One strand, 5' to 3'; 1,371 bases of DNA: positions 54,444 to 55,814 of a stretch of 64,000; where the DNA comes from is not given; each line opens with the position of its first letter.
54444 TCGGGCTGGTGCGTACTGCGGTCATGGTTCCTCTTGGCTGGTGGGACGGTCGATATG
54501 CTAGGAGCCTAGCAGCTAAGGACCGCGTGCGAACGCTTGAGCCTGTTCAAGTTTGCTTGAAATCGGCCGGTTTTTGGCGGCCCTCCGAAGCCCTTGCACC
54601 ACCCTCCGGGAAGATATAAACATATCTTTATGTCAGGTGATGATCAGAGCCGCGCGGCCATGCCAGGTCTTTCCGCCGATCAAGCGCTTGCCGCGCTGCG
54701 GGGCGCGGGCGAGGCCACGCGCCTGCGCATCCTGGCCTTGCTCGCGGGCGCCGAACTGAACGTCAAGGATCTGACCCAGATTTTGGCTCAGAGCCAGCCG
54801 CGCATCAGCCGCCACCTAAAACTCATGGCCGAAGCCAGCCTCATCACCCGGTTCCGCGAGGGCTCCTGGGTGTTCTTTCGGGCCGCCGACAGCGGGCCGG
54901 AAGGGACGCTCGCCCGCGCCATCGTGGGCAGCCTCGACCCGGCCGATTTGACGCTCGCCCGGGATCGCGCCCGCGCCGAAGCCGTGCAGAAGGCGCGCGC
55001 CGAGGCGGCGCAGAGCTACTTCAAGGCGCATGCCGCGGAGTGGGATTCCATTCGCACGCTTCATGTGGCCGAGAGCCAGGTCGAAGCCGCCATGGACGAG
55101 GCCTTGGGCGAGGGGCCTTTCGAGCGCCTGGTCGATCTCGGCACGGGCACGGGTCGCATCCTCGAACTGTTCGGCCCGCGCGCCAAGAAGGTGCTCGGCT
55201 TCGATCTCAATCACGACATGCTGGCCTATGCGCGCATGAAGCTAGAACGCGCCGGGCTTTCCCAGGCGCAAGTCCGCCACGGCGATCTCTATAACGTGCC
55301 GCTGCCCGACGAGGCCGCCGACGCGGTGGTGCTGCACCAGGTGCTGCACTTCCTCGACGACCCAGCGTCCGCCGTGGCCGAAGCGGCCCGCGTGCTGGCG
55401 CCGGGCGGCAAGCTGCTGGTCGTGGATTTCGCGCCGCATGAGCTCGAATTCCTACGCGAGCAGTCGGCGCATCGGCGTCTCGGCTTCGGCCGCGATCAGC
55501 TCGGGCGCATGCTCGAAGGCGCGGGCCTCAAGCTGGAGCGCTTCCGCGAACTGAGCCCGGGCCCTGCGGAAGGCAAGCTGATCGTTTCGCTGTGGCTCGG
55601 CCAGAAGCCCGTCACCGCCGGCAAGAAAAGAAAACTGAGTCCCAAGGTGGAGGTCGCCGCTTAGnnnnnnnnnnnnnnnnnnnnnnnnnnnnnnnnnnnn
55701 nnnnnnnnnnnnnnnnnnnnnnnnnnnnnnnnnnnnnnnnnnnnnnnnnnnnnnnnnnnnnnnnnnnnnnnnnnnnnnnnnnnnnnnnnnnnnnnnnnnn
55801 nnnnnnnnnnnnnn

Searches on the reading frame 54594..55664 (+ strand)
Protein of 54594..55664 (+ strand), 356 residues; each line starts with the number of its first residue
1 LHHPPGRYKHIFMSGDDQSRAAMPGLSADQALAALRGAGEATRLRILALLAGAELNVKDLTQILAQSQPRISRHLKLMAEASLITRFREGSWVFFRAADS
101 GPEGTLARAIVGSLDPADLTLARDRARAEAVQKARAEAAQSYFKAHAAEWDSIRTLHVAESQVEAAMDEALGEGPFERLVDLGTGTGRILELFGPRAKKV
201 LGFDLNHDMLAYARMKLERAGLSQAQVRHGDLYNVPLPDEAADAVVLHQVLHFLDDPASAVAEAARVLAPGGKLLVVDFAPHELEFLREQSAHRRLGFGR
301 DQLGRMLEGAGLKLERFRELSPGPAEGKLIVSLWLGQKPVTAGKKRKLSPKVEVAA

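Call 80: search_protein_families(library=pfam, proteins=[window:54594-55664:+], max_evalue=1e-8)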
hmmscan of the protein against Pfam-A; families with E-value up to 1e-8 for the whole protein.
window:54594-55664:+ (356 aa): 8 families
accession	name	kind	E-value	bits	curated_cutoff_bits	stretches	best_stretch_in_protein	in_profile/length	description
PF08241.18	Methyltransf_11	-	8.8e-26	90.8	21.2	1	180-276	1-95/95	Methyltransferase domain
PF13649.12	Methyltransf_25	-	2.5e-21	76.6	27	1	180-272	2-97/97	Methyltransferase domain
PF13847.12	Methyltransf_31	-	1.6e-17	64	27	1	178-283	6-115/145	Methyltransferase domain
PF08242.18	Methyltransf_12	-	4.3e-15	56.7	30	1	180-274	1-98/98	Methyltransferase domain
PF13489.12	Methyltransf_23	-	6.4e-15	55.7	27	1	173-314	20-161/164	Methyltransferase domain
PF01209.24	Ubie_methyltran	-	1.2e-11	44.9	20.1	1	178-288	50-163/233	ubiE/COQ5 methyltransferase family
PF01022.26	HTH_5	-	3.5e-10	40.1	22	1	42-85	3-46/47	Bacterial regulatory protein, arsR family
PF00891.24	Methyltransf_2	-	2.6e-09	37.2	22.3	1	175-279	62-167/210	O-methyltransferase domain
